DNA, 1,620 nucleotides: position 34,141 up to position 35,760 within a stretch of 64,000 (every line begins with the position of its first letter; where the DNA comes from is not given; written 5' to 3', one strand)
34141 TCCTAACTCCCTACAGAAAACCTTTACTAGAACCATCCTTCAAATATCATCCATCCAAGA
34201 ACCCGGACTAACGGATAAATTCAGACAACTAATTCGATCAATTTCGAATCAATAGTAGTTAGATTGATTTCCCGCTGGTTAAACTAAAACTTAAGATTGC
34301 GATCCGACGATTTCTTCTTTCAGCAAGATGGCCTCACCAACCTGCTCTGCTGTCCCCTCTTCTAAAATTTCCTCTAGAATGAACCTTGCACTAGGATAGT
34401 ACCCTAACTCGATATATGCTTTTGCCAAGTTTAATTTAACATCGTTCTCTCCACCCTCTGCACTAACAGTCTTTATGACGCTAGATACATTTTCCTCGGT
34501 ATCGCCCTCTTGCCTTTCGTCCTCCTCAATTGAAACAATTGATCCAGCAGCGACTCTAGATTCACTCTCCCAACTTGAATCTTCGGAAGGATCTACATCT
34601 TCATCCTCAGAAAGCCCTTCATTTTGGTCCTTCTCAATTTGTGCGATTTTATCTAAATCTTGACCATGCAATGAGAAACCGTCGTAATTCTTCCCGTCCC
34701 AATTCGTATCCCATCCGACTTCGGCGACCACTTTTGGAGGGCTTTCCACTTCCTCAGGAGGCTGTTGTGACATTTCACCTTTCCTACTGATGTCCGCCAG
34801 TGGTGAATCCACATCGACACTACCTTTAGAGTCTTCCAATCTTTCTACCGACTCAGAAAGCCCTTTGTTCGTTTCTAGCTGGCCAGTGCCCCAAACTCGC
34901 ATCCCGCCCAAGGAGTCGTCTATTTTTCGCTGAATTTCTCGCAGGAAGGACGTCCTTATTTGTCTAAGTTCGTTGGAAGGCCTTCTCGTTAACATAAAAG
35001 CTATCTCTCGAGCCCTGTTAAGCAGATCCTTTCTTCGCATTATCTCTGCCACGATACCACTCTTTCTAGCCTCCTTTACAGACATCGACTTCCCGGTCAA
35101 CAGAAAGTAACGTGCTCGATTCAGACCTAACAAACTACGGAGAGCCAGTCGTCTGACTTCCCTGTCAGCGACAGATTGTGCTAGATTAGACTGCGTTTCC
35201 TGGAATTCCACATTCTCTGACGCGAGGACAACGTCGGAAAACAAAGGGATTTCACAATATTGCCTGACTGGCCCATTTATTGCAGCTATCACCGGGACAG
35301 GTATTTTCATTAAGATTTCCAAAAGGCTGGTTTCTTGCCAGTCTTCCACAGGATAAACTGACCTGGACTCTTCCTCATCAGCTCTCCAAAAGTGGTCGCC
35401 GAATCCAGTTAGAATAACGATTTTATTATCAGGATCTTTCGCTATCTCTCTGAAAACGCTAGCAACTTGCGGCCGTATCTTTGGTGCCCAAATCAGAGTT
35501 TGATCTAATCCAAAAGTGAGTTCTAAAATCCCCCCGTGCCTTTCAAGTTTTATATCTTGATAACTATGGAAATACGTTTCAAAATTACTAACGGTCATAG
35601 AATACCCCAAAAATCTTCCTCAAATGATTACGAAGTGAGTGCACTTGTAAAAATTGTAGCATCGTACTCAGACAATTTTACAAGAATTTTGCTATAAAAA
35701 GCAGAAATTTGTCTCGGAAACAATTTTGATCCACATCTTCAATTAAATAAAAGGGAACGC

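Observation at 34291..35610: Crotonase-fold enzyme fused via a roughly 140-aa acidic low-complexity linker to a FimV-type C-terminal domain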

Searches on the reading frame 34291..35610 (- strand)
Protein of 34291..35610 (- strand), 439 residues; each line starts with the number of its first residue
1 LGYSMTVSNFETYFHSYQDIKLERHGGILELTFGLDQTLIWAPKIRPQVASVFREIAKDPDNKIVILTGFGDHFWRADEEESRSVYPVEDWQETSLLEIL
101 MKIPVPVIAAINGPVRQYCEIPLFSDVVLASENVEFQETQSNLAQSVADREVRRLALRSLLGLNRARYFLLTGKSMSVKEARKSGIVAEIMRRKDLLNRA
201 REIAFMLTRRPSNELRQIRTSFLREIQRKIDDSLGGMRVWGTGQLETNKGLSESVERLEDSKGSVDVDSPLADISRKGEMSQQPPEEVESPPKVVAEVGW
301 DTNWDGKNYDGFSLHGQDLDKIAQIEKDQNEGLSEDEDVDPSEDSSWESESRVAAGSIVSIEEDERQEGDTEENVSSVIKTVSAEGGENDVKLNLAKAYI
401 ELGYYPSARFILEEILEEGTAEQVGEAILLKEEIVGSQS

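Call 3: search_protein_families(library=pfam, proteins=[window:34291-35610:-], max_evalue=10)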
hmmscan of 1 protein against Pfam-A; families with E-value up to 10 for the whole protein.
window:34291-35610:- (439 aa): 2 families
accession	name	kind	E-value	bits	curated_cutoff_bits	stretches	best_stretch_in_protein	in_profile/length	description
PF00378.25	ECH_1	-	1.9e-18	67.2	27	1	48-229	27-212/251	Enoyl-CoA hydratase/isomerase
PF14559.12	TPR_19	-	0.0032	18.2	25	1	387-419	23-55/68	Tetratricopeptide repeat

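Call 4: search_protein_families(library=ncbifam, proteins=[window:34291-35610:-], max_evalue=10)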
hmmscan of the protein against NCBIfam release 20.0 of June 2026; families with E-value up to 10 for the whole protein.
window:34291-35610:- (439 aa): 61 families (the best 25 are shown)
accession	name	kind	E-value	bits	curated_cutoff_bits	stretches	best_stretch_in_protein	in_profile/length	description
NF005496.0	PRK07110.1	domain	4.1e-18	65.4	215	1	47-232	35-221/249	polyketide synthase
NF006699.0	PRK09245.1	subfamily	8.8e-18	64.5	354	1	19-234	4-231/266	crotonase/enoyl-CoA hydratase family protein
NF005595.0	PRK07327.1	subfamily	9.1e-18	64.4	292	1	13-257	6-260/271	enoyl-CoA hydratase/isomerase family protein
NF004840.0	PRK06190.1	equivalog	9.7e-18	64.7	253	1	45-233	32-224/260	enoyl-CoA hydratase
NF006007.0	PRK08138.1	subfamily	8.1e-16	58.2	355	1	44-227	35-220/261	enoyl-CoA hydratase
NF005802.0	PRK07657.1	equivalog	2.2e-14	53.6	363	1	48-230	35-222/260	enoyl-CoA hydratase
NF004475.0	PRK05809.1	subfamily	2.2e-14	53.6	394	1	47-233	34-225/260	short-chain-enoyl-CoA hydratase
NF002936.2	PRK03580.1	equivalog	2.3e-14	53.4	500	1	19-211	4-200/261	crotonobetainyl-CoA hydratase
NF051848.1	EnCoAHydtEchA19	equivalog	3.7e-14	52.9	400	1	48-208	31-198/258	enoyl-CoA hydratase EchA19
NF005891.0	PRK07854.1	equivalog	1.2e-13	51.3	237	1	57-205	39-186/243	enoyl-CoA hydratase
NF004634.0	PRK05980.1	equivalog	1.5e-13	50.7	375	1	52-234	38-229/263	crotonase/enoyl-CoA hydratase family protein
NF007239.0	PRK09674.1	equivalog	5.7e-13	48.9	371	1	48-225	35-214/257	2,3-dehydroadipyl-CoA hydratase PaaF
NF006108.0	PRK08259.1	equivalog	7.4e-12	45.3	273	1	48-236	34-224/256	crotonase/enoyl-CoA hydratase family protein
NF004857.0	PRK06210.1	equivalog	1.8e-11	44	341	1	17-213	7-219/275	enoyl-CoA hydratase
NF006109.0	PRK08260.1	subfamily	2.1e-11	43.7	320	2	101-212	110-220/296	enoyl-CoA hydratase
TIGR03504.1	FimV_Cterm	subfamily_domain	2e-10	40.5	30.65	1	392-429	2-39/44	FimV/HubP family polar landmark protein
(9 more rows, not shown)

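Call 5: find_homologous_proteins(query=window:34291-35610:-, max_evalue=0.001)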
Query window:34291-35610:- (439 aa): 135 proteins with E <= 0.001 among 8000 candidates; the best 120 are listed.
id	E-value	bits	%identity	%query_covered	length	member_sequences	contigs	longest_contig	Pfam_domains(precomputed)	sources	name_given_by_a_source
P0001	2.3e-277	937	99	99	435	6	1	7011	PF00378.26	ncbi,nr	ncbi:MAG: FimV/HubP family polar landmark protein [Pseudomonadota bacterium]|nr:FimV/HubP family pol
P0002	1.9e-234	796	85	99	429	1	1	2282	PF00378.26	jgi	-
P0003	3.5e-115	403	48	98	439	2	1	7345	PF00378.26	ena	-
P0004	4.4e-112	393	47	98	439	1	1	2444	PF00378.26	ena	-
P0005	5.6e-112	393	47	98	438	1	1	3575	PF00378.26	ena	-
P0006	1.6e-111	391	47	97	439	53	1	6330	PF00378.26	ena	-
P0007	1.5e-110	388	46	98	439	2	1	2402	PF00378.26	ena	-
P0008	2.0e-110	388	47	98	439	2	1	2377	PF00378.26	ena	-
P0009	5.9e-49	185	33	97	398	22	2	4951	PF00378.26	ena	-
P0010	4.8e-45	172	33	98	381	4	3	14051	PF00378.26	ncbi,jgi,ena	-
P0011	3.1e-44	170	32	93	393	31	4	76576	PF00378.26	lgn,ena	-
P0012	5.1e-44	169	33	97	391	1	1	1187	PF14559.13,PF00378.26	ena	-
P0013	6.4e-44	169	32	97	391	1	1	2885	PF14559.13,PF00378.26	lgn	-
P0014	1.0e-43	168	33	93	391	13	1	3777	PF00378.26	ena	-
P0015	1.1e-43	168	32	97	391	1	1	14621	PF14559.13,PF00378.26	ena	-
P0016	1.3e-43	168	33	97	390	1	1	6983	PF14559.13,PF00378.26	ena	-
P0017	1.3e-43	168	33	97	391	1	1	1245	PF14559.13,PF00378.26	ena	-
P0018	1.7e-43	167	32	96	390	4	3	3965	PF14559.13,PF00378.26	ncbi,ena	-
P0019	3.8e-43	166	31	97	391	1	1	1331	PF14559.13,PF00378.26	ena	-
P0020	6.3e-43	165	34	93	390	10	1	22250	PF14559.13,PF00378.26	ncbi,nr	ncbi:enoyl-CoA hydratase-related protein [Pseudomonadota bacterium]|nr:enoyl-CoA hydratase-related p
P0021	9.4e-43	165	32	93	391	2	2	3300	PF00378.26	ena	-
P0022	1.4e-42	164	33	97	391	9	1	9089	PF14559.13,PF00378.26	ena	-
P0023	3.6e-38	150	38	52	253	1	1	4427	PF00378.26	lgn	-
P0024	4.3e-37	146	38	52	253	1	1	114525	PF00378.26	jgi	-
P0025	2.0e-36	144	38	55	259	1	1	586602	PF00378.26,PF16113.11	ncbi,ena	-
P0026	2.0e-36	144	38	54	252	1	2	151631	PF00378.26,PF16113.11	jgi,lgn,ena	-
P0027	4.7e-36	143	40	52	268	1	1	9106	PF00378.26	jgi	jgi:enoyl-CoA hydratase/carnithine racemase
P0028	1.4e-35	141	37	52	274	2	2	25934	PF00378.26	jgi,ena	-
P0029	9.9e-35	138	37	52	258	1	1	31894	PF00378.26,PF16113.11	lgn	-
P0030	2.9e-34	137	35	52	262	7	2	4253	PF00378.26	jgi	jgi:enoyl-CoA hydratase/carnithine racemase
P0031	6.4e-34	136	36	53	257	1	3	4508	PF00378.26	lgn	-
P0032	6.5e-34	136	37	54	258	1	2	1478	PF00378.26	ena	-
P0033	7.2e-34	135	35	52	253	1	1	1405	PF00378.26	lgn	-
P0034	1.6e-33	134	35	52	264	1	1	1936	PF00378.26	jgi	jgi:enoyl-CoA hydratase/carnithine racemase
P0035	2.1e-33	134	36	52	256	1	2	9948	PF00378.26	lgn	-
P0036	2.6e-33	134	38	52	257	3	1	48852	PF00378.26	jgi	jgi:enoyl-CoA hydratase/carnithine racemase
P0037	2.7e-33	134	37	51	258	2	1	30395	PF00378.26,PF16113.11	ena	-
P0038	2.9e-33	134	35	51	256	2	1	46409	PF00378.26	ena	-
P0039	3.6e-33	133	35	52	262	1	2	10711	PF00378.26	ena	-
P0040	1.3e-32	131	34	52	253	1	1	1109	PF00378.26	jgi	-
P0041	1.7e-32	131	33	58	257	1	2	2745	PF00378.26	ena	-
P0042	1.7e-32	131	35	51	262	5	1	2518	PF00378.26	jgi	-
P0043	2.5e-32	130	35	51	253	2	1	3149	PF00378.26,PF16113.11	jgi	jgi:enoyl-CoA hydratase/carnithine racemase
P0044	3.3e-32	130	35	52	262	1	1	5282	PF00378.26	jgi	jgi:enoyl-CoA hydratase/carnithine racemase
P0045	3.6e-32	130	37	53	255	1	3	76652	PF00378.26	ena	-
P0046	4.8e-32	129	34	52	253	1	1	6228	PF00378.26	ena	-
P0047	1.5e-31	128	34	51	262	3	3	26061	PF00378.26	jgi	jgi:enoyl-CoA hydratase/carnithine racemase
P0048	2.6e-31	127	35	52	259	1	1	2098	PF00378.26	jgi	jgi:enoyl-CoA hydratase/carnithine racemase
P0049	2.7e-31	127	38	52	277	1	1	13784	PF00378.26,PF16113.11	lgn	-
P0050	2.9e-31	127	33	56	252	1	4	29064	PF00378.26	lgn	-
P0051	3.2e-31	127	35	51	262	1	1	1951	PF00378.26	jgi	-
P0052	3.3e-31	127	35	52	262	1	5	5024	PF00378.26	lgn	-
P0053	3.4e-31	127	35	52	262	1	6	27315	PF00378.26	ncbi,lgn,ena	-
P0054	4.1e-31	126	35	52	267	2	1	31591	PF00378.26,PF16113.11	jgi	jgi:enoyl-CoA hydratase/carnithine racemase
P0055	7.3e-31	126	33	51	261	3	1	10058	PF00378.26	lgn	-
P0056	1.1e-30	125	34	52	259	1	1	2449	PF00378.26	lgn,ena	-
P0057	1.2e-30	125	34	51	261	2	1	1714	PF00378.26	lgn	-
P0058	1.8e-30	124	34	52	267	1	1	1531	PF00378.26,PF16113.11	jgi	jgi:enoyl-CoA hydratase/carnithine racemase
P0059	2.2e-30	124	34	52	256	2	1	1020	PF00378.26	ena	-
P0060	2.2e-30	124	34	52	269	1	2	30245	PF00378.26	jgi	jgi:enoyl-CoA hydratase/carnithine racemase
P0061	2.7e-30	124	34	52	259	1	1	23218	PF00378.26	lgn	-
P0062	2.8e-30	124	35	52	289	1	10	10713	PF00378.26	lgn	-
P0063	3.0e-30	124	34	52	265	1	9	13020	PF00378.26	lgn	-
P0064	3.2e-30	123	37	52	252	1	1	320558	PF00378.26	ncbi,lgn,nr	ncbi:MAG: crotonase [Porticoccaceae bacterium]|nr:MAG: crotonase [Porticoccaceae bacterium]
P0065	4.1e-30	123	35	57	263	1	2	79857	PF00378.26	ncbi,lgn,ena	-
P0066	7.1e-30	122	34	52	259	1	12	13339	PF00378.26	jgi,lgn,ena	jgi:enoyl-CoA hydratase/carnithine racemase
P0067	8.9e-30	122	34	51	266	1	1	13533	PF00378.26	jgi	jgi:enoyl-CoA hydratase/carnithine racemase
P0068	1.0e-29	122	35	52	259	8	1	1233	PF00378.26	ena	-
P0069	1.2e-29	122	35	55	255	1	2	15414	PF00378.26,PF16113.11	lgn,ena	-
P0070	1.4e-29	121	33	52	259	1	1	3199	PF00378.26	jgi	-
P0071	1.5e-29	121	36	52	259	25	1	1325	PF00378.26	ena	-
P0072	1.7e-29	121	35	52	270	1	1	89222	PF00378.26,PF16113.11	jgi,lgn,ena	-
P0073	2.2e-29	121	35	57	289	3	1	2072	PF00378.26,PF16113.11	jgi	jgi:enoyl-CoA hydratase/carnithine racemase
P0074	2.4e-29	121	36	52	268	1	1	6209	PF00378.26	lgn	-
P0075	2.9e-29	120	34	51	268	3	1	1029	PF00378.26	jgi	jgi:enoyl-CoA hydratase/carnithine racemase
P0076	2.9e-29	120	34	51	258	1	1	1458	PF00378.26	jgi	-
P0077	3.5e-29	120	35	48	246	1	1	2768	PF00378.26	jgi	jgi:enoyl-CoA hydratase/carnithine racemase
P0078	3.5e-29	120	36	52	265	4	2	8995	PF00378.26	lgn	-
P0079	5.5e-29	119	35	50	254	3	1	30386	PF00378.26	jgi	jgi:enoyl-CoA hydratase/carnithine racemase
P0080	5.9e-29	119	37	52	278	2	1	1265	PF00378.26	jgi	jgi:enoyl-CoA hydratase/carnithine racemase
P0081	6.9e-29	119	37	52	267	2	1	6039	PF00378.26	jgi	jgi:enoyl-CoA hydratase/carnithine racemase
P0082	7.7e-29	119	33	59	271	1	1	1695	PF00378.26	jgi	jgi:enoyl-CoA hydratase/carnithine racemase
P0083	9.2e-29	119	35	56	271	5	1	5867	PF00378.26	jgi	jgi:enoyl-CoA hydratase/carnithine racemase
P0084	9.4e-29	119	34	50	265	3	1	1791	PF00378.26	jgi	-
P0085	1.4e-28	118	35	51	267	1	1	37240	PF00378.26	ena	-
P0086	1.8e-28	118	38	50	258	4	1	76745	PF00378.26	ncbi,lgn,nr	ncbi:MAG TPA: enoyl-CoA hydratase/isomerase family protein [Pseudonocardia sp.]|nr:enoyl-CoA hydrata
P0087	2.8e-28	117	37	52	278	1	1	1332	PF00378.26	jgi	jgi:enoyl-CoA hydratase/carnithine racemase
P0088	3.0e-28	117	38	47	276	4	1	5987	PF00378.26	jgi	jgi:enoyl-CoA hydratase/carnithine racemase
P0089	8.2e-28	116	33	55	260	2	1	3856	PF00378.26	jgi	-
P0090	9.4e-28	115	32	52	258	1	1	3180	PF00378.26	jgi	jgi:enoyl-CoA hydratase/carnithine racemase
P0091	1.2e-27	115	33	52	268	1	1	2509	PF00378.26,PF16113.11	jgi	jgi:enoyl-CoA hydratase/carnithine racemase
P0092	1.2e-27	115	33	51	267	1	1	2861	PF00378.26,PF16113.11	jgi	jgi:enoyl-CoA hydratase/carnithine racemase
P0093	1.3e-27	115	32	54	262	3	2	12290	PF00378.26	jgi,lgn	jgi:enoyl-CoA hydratase/carnithine racemase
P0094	1.3e-27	115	34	52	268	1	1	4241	PF00378.26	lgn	-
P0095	1.4e-27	115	34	52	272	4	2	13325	PF00378.26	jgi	jgi:enoyl-CoA hydratase/carnithine racemase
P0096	1.9e-27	114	33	50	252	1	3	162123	PF00378.26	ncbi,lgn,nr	ncbi:MAG: enoyl-CoA hydratase/isomerase family protein [Burkholderiales bacterium]|nr:enoyl-CoA hydr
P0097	1.9e-27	114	34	52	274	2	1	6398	PF00378.26,PF16113.11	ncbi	ncbi:enoyl-CoA hydratase/isomerase family protein [Streptomyces tendae]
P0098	2.0e-27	114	36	52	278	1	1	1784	PF00378.26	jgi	jgi:enoyl-CoA hydratase/carnithine racemase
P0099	2.6e-27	114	36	47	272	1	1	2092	PF00378.26,PF16113.11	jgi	jgi:enoyl-CoA hydratase/carnithine racemase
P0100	3.7e-27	113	34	52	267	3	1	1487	PF00378.26,PF16113.11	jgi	jgi:enoyl-CoA hydratase/carnithine racemase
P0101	9.0e-27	112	32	52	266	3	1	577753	PF00378.26,PF16113.11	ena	-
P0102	1.7e-26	111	32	51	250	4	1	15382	PF00378.26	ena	-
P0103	2.2e-26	111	33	62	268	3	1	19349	PF00378.26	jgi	jgi:enoyl-CoA hydratase/carnithine racemase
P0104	6.9e-26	109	32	52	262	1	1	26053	PF00378.26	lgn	-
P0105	1.0e-25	109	34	51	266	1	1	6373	PF00378.26,PF16113.11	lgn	-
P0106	1.1e-25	108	35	50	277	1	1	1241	PF00378.26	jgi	jgi:enoyl-CoA hydratase/carnithine racemase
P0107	1.3e-25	108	34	51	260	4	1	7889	PF00378.26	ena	-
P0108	1.3e-25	108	32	51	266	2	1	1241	PF00378.26,PF16113.11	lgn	-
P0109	1.5e-25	108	36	46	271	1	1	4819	PF00378.26,PF16113.11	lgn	-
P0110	2.6e-25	107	32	52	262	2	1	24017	PF00378.26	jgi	jgi:enoyl-CoA hydratase/carnithine racemase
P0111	2.7e-25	107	33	50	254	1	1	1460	PF00378.26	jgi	-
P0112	4.0e-25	107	34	44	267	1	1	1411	PF00378.26,PF16113.11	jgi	jgi:enoyl-CoA hydratase/carnithine racemase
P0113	4.3e-25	107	33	52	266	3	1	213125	PF00378.26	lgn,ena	-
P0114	5.7e-25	106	34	54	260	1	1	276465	PF00378.26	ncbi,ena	-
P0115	7.1e-25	106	33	52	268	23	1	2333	PF00378.26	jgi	jgi:enoyl-CoA hydratase/carnithine racemase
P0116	1.8e-24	105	33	52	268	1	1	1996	PF00378.26,PF16113.11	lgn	-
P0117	2.9e-24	104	34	49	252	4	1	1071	PF00378.26,PF16113.11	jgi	jgi:enoyl-CoA hydratase/carnithine racemase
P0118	2.0e-23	101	30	52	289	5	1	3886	PF00378.26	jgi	jgi:enoyl-CoA hydratase/carnithine racemase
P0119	2.5e-23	101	31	51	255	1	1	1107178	PF00378.26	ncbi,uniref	ncbi:enoyl-CoA hydratase/isomerase family protein [Microbacterium sp. X-17]|uniref:enoyl-CoA hydrata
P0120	3.6e-23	100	32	51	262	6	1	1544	PF00378.26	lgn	-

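Call 12: find_encoding_contigs(protein=P0011, flank=10000, max_places=4)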
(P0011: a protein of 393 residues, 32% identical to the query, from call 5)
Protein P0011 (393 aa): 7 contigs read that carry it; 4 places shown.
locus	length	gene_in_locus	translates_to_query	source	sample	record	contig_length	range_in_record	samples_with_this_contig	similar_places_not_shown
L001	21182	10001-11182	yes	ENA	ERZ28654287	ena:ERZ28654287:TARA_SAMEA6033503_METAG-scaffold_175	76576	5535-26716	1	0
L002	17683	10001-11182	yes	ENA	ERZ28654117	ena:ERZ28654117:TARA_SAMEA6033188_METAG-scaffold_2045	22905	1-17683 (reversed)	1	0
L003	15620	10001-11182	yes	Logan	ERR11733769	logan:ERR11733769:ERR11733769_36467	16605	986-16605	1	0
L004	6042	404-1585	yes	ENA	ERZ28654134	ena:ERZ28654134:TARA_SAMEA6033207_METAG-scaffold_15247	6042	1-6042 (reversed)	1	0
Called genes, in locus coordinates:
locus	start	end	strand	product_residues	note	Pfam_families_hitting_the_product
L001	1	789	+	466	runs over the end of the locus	PF00890:FAD_binding_2 (faint), PF01134:GIDA (weak), PF01262:AlaDh_PNT_C (faint), PF07992:Pyr_redox_2, PF12831:FAD_oxidored, PF13738:Pyr_redox_3, PF00070:Pyr_redox, PF02852:Pyr_redox_dim, +2 more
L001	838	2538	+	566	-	PF07167:PhaC_N, PF00561:Abhydrolase_1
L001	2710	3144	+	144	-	PF04519:Bactofilin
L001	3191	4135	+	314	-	PF13614:AAA_31 (weak)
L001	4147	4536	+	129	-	PF04519:Bactofilin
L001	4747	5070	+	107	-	PF00216:Bac_DNA_binding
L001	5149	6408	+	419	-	PF00070:Pyr_redox (faint), PF00890:FAD_binding_2, PF01266:DAO, PF01494:FAD_binding_3 (faint), PF03486:HI0933_like (faint), PF13450:NAD_binding_8 (weak), PF07992:Pyr_redox_2 (weak)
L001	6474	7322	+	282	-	PF08450:SGL, PF01436:NHL (faint)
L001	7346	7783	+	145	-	PF13577:SnoaL_4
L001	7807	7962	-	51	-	-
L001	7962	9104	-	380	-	PF02515:CoA_transf_3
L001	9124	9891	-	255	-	PF00106:adh_short, PF02737:3HCDH_N (faint), PF08659:KR, PF01370:Epimerase (weak), PF13561:adh_short_C2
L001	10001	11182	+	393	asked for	PF00378:ECH_1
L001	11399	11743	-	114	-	-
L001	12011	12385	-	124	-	PF00380:Ribosomal_S9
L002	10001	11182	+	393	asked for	PF00378:ECH_1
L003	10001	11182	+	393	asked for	PF00378:ECH_1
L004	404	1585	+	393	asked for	PF00378:ECH_1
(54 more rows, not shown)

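Call 13: find_encoding_contigs(protein=P0020, flank=10000, max_places=3)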
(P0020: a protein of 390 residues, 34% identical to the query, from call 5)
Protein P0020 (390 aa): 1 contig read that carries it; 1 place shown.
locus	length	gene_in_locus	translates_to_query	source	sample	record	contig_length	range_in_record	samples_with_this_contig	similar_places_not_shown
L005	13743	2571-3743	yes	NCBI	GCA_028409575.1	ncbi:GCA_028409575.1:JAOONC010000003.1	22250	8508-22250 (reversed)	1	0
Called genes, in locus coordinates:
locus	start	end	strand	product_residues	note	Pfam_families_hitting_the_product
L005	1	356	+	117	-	PF13577:SnoaL_4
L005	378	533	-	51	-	-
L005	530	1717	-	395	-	PF02515:CoA_transf_3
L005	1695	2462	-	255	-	PF00106:adh_short, PF08659:KR, PF01370:Epimerase (faint), PF13561:adh_short_C2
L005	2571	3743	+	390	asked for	PF00378:ECH_1, PF14559:TPR_19 (faint)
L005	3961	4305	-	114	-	-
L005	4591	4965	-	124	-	PF00380:Ribosomal_S9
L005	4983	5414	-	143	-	PF00572:Ribosomal_L13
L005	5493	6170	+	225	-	PF03232:COQ7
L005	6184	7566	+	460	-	PF00089:Trypsin, PF13365:Trypsin_2, PF00595:PDZ (weak), PF13180:PDZ_2, PF17820:PDZ_6 (weak)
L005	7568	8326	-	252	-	PF00702:Hydrolase, PF13419:HAD_2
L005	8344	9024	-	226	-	PF04298:Zn_peptidase_2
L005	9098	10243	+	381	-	PF03969:AFG1_ATPase, PF00004:AAA (faint)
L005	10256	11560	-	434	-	PF05977:MFS_3, PF07690:MFS_1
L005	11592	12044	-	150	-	PF00436:SSB, PF22657:SSB_1 (faint)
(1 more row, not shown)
